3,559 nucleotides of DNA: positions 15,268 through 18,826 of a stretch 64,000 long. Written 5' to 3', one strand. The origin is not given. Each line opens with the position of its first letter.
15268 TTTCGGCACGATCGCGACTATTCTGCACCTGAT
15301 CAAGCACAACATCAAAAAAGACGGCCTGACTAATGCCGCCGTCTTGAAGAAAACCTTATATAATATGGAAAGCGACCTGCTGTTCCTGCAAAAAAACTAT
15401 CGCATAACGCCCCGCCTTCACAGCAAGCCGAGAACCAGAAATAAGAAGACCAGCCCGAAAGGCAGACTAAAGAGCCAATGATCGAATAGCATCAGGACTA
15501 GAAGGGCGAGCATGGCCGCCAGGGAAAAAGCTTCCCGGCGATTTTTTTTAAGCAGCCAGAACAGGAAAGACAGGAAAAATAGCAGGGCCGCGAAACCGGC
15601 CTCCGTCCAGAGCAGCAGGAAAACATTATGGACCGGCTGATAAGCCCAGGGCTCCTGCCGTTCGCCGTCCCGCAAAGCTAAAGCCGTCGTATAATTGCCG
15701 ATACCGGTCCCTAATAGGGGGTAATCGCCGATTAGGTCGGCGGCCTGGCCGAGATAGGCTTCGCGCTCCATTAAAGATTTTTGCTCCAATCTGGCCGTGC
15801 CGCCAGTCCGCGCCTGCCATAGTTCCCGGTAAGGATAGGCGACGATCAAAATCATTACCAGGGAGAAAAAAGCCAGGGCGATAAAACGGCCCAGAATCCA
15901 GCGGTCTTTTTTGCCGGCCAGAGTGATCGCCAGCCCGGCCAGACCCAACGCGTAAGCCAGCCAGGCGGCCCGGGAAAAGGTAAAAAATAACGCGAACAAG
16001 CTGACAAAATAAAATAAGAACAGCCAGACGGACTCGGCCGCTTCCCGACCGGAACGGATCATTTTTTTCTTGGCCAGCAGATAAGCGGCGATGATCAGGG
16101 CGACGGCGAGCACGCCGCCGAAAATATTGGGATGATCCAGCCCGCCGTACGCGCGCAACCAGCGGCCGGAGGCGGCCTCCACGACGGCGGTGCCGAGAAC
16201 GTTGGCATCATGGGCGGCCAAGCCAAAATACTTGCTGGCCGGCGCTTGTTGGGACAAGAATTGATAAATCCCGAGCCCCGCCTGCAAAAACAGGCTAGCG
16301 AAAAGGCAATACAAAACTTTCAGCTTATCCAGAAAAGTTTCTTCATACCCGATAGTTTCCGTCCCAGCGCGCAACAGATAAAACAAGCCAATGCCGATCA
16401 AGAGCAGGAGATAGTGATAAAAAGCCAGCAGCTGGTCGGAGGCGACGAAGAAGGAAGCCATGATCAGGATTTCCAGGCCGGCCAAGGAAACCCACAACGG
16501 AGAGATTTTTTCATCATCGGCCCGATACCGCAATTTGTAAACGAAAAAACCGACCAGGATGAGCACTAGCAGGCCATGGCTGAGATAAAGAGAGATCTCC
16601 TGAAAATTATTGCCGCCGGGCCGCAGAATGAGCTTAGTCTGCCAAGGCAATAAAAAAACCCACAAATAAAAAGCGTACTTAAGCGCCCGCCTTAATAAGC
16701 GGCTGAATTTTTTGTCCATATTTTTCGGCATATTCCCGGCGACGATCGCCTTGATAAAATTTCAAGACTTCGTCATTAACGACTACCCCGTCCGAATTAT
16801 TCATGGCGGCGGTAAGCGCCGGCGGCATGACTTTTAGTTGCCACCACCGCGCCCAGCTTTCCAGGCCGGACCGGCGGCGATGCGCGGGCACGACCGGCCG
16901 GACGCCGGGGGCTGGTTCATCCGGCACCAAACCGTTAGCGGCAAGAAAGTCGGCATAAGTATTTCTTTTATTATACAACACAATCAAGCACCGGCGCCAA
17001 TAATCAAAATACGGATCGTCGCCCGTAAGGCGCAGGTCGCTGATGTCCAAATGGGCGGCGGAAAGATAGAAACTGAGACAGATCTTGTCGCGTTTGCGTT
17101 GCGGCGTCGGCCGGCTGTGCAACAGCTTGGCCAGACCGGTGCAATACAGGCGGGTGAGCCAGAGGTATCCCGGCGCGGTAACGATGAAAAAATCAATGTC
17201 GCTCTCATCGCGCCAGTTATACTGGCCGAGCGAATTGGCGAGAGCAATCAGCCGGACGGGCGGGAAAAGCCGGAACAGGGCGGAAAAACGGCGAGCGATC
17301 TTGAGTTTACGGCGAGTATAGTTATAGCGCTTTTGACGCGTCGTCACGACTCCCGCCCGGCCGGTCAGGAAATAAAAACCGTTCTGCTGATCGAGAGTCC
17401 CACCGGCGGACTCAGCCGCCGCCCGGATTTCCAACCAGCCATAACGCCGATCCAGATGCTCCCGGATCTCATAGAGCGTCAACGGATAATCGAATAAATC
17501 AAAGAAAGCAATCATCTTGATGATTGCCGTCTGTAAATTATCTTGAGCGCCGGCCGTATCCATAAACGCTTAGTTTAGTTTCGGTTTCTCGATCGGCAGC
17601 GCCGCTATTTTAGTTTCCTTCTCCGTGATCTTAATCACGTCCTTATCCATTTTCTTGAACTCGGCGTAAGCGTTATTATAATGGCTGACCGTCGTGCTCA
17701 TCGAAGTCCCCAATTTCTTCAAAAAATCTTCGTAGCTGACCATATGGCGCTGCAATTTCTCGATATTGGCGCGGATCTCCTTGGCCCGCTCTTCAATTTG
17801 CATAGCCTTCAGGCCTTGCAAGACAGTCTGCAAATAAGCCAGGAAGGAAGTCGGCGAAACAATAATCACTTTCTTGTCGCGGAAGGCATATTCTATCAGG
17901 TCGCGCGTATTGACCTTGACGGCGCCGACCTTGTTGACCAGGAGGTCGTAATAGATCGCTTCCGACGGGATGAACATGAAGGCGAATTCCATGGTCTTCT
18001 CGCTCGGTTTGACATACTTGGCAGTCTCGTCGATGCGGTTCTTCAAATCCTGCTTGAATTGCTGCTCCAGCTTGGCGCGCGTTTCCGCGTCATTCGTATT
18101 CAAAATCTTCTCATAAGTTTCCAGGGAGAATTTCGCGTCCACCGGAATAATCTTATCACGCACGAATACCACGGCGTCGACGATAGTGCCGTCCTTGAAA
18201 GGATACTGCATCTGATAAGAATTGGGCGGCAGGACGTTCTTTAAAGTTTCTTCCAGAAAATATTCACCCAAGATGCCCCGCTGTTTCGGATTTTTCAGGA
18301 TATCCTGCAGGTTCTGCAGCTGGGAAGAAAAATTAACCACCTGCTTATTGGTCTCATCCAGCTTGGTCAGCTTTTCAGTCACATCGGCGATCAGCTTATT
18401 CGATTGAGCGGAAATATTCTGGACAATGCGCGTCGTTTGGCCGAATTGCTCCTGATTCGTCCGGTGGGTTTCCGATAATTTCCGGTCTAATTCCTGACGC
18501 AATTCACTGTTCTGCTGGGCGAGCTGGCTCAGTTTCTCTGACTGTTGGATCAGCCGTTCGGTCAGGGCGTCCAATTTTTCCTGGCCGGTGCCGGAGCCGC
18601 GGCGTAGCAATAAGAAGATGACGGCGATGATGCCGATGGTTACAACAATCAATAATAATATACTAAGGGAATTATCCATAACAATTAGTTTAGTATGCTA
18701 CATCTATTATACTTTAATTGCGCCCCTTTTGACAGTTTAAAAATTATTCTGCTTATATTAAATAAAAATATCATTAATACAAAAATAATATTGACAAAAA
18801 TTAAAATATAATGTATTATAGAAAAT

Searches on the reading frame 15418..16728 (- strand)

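Call 18: search_protein_families(library=pfam, proteins=[window:15418-16728:-], max_evalue=0.0001)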
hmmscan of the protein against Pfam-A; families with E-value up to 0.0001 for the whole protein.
window:15418-16728:- (436 aa): 1 family
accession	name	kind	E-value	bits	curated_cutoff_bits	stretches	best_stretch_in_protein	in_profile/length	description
PF04932.20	Wzy_C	-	6.4e-18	65.4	31.7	1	239-386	2-149/149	O-Antigen ligase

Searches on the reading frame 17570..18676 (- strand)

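Call 18: search_protein_families(library=pfam, proteins=[window:17570-18676:-], max_evalue=0.0001)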
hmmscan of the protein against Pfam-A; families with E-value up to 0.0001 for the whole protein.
window:17570-18676:- (368 aa): 1 family
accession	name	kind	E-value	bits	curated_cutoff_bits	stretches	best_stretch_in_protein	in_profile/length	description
PF02646.22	RmuC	-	3.4e-52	177.8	26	1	66-353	2-280/291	RmuC family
